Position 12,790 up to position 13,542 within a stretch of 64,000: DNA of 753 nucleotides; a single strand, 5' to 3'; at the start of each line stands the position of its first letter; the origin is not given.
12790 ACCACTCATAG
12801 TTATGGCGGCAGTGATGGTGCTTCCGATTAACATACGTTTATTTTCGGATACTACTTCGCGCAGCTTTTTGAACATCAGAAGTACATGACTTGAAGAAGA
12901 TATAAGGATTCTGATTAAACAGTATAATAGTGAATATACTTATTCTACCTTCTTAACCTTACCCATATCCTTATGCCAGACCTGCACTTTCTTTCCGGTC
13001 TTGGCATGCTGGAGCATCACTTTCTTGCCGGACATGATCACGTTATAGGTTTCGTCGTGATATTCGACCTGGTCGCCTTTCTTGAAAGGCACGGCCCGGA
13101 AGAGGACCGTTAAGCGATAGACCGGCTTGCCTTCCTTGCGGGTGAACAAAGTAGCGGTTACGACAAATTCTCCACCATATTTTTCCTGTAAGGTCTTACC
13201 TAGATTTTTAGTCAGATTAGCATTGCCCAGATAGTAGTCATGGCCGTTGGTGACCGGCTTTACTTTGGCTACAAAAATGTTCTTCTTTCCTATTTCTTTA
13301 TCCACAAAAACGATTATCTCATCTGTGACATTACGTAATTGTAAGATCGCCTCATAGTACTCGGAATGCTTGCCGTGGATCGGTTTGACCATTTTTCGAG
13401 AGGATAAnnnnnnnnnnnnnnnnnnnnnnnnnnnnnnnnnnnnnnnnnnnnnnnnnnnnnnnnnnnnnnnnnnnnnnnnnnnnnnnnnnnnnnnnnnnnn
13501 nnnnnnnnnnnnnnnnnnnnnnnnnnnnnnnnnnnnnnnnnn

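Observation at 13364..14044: Toxin-antitoxin-like cassette (DUF4258 plus Zn-ribbon/AbrB protein) flanked by perfect 29 bp direct repeats that duplicate a gene start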

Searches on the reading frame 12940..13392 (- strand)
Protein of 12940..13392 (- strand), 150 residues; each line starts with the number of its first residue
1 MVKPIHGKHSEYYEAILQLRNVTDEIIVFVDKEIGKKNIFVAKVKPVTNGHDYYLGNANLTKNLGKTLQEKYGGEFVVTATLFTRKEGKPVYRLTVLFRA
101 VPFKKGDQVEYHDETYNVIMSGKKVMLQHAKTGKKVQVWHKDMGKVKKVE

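Call 4: search_protein_families(library=pfam, proteins=[window:12940-13392:-], max_evalue=0.1)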
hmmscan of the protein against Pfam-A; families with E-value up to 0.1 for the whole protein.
window:12940-13392:- (150 aa): 5 families
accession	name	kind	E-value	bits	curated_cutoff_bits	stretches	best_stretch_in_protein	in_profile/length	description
PF04981.18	NMD3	-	7.8e-12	45.7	24.9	1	9-98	141-241/243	NMD3 family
PF06838.17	Met_gamma_lyase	-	0.00097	18.2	24.2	1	12-83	178-243/405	Methionine gamma-lyase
PF16321.10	Ribosom_S30AE_C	-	0.046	13.9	25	1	8-39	15-46/57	Sigma 54 modulation/S30EA ribosomal protein C terminus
PF08925.16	DUF1907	-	0.05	13.4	25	1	56-111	163-218/285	Domain of Unknown Function (DUF1907)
PF07045.17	DUF1330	-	0.066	14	23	0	68-98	26-56/94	Domain of unknown function (DUF1330)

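Call 7: find_encoding_contigs(protein=window:12940-13392:-, flank=6000, max_places=10)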
Protein window:12940-13392:- (150 aa): 1 contig read that carries it; 1 place shown.
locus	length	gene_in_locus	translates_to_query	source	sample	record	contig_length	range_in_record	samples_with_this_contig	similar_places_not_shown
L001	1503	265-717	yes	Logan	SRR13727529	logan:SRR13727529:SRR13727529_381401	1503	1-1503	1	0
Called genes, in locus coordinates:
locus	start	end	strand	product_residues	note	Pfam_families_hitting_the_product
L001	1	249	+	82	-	?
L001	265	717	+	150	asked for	PF04981:NMD3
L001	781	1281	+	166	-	-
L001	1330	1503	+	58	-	?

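Call 11: find_homologous_proteins(query=window:12940-13392:-)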
Query window:12940-13392:- (150 aa): 88 proteins with E <= 0.001 among 96 candidates.
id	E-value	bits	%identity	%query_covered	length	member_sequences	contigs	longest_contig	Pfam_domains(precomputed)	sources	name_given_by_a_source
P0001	1.3e-93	328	100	100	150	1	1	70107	PF04981.19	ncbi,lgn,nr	ncbi:MAG: NMD3-related protein [Nanoarchaeota archaeon]|nr:NMD3-related protein [Nanoarchaeota archa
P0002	2.7e-85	301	89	100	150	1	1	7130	PF04981.19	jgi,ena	-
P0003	4.3e-85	301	90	100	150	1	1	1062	PF04981.19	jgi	-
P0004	7.8e-85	300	89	100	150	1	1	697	PF04981.19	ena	-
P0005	1.6e-84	299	89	100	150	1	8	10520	PF04981.19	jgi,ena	-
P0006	1.7e-84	299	91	100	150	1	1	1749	PF04981.19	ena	-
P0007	1.7e-84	299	91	100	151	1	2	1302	PF04981.19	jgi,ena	-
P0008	2.5e-84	298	91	100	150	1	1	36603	PF04981.19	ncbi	-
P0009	4.7e-84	297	91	100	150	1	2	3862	PF04981.19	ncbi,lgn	-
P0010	2.4e-83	295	90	100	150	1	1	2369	PF04981.19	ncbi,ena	-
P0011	8.3e-83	293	89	100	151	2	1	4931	PF04981.19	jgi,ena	-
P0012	2.2e-82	292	89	100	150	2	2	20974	PF04981.19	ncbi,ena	ncbi:MAG: NMD3-related protein [Nanoarchaeota archaeon]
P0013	2.9e-82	292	90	98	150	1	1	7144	PF04981.19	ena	-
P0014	7.6e-82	290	87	100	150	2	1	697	PF04981.19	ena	-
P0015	1.3e-81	289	89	98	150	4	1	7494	PF04981.19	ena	-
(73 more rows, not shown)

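Call 14: find_related_loci(query=A2, collection=genome_contigs, flank=4000)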
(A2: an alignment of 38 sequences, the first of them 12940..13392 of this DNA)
Query A2 (150 aa) in genome_contigs; peptide patterns used: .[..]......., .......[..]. (x = any residue, [..] = any of these).
314 stretches matched a pattern; 171 encode a relative of the query (tblastn E <= 1e-3); the best 80 are kept; 80 distinct loci.
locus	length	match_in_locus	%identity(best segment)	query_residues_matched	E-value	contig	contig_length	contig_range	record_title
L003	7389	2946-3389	91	1-148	4e-90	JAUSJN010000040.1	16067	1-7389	MAG: Nanoarchaeota archaeon isolate E14_metabat.bin.302 E14_k141_1703575, whole genome shotgun sequence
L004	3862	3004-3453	91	1-150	3e-89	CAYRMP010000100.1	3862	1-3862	MAG TPA_asm: uncultured Methanosarcinales archaeon isolate binchicken_co38_613 genome assembly, contig: NODE_49105_lengt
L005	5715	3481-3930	89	1-150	1e-88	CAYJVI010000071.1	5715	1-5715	MAG TPA_asm: uncultured Methanosarcinales archaeon isolate ERP125453_co1_290 genome assembly, contig: NODE_18679_length_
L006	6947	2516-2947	90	1-144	8e-85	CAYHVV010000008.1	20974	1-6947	MAG TPA_asm: uncultured Methanosarcinales archaeon isolate ERP119705_co15_611 genome assembly, contig: NODE_2363_length_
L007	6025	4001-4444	86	1-148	1e-83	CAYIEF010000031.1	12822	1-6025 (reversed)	MAG TPA_asm: uncultured Methanosarcinales archaeon isolate ERP119705_co19_172 genome assembly, contig: NODE_4727_length_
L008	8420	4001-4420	87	1-140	1e-80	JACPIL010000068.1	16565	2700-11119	MAG: Candidatus Woesearchaeota archaeon isolate NC_groundwater_439_Ag_B-0.1um_39_9 GD18-4_B1_scaffold_1274466, whole gen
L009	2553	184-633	81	1-150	5e-82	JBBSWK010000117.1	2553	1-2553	MAG: Nanoarchaeota archaeon isolate H51-bin025_1 H51_bin025_1_000000000121, whole genome shotgun sequence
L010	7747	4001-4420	86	1-140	2e-80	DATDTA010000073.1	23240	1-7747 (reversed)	MAG TPA_asm: Candidatus Nanoarchaeia archaeon isolate SMAG_U8017 k141_1579504, whole genome shotgun sequence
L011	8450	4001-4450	81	1-150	2e-80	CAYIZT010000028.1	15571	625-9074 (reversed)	MAG TPA_asm: uncultured Methanosarcinales archaeon isolate ERP119705_co9_54 genome assembly, contig: NODE_4406_length_15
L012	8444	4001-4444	86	1-148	1e-85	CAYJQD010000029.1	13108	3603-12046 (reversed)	MAG TPA_asm: uncultured Methanosarcinales archaeon isolate ERP125453_co1_474 genome assembly, contig: NODE_5161_length_1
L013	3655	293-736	65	1-148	8e-62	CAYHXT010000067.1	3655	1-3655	MAG TPA_asm: uncultured Methanosarcinales archaeon isolate ERP119705_co16_404 genome assembly, contig: NODE_20210_length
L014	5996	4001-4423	64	8-148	6e-57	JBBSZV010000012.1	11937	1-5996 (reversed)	MAG: Nanoarchaeota archaeon isolate H41-bin088_1 H41_bin088_1_000000000012, whole genome shotgun sequence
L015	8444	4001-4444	59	1-148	3e-56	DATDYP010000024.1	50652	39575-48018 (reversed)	MAG TPA_asm: Candidatus Nanoarchaeia archaeon isolate SMAG_U8168 k141_1226345, whole genome shotgun sequence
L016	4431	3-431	62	5-147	9e-56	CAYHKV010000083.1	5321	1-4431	MAG TPA_asm: uncultured Methanosarcinales archaeon isolate ERP119705_co13_634 genome assembly, contig: NODE_19606_length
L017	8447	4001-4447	52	1-149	5e-52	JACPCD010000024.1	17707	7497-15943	MAG: Candidatus Woesearchaeota archaeon isolate NC_groundwater_274_Ag_S-0.2um_44_14 S5_GD2017_2_S2_scaffold_2062, whole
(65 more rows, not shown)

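Call 15: find_related_loci(query=A2, collection=metagenome_contigs, flank=4000)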
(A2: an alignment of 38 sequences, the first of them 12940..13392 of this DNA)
Query A2 (150 aa) in metagenome_contigs; peptide patterns used: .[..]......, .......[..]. (x = any residue, [..] = any of these).
600 stretches matched a pattern (row limit reached: there are more); 179 encode a relative of the query (tblastn E <= 1e-3); the best 80 are kept; 80 distinct loci.
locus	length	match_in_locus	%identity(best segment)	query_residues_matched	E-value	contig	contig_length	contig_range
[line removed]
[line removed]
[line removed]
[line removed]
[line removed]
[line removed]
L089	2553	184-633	81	1-150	4e-82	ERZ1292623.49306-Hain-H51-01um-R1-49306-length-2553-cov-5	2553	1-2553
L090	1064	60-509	81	1-150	6e-87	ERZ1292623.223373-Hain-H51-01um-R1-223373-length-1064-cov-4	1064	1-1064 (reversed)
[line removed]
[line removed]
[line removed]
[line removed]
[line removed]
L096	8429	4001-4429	64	1-143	7e-62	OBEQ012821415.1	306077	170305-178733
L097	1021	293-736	65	1-148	3e-66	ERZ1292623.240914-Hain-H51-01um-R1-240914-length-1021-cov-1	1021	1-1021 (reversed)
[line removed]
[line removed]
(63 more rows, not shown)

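Call 72: search_protein_families(library=ncbifam, proteins=[window:12940-13392:-], max_evalue=0.01)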
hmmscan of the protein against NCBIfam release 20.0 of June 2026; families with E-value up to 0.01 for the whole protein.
window:12940-13392:- (150 aa): 0 families

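Call 84: search_protein_families(library=pfam, proteins=[L141:664-888:-, L141:885-1172:-, L120:1599-2585:-, L120:774-1562:-], max_evalue=0.01)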
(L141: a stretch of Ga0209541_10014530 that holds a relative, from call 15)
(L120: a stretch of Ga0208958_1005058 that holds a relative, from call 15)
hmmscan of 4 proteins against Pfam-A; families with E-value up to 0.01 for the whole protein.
L141:664-888:- (74 aa): 0 families

L141:885-1172:- (95 aa): 1 family
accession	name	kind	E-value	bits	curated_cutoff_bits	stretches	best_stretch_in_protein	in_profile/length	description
PF18810.6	PBECR2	-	4.2e-05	24.2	27.1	1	8-92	18-104/120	phage-Barnase-EndoU-ColicinE5/D-RelE like nuclease2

L120:1599-2585:- (328 aa): 0 families

L120:774-1562:- (262 aa): 0 families
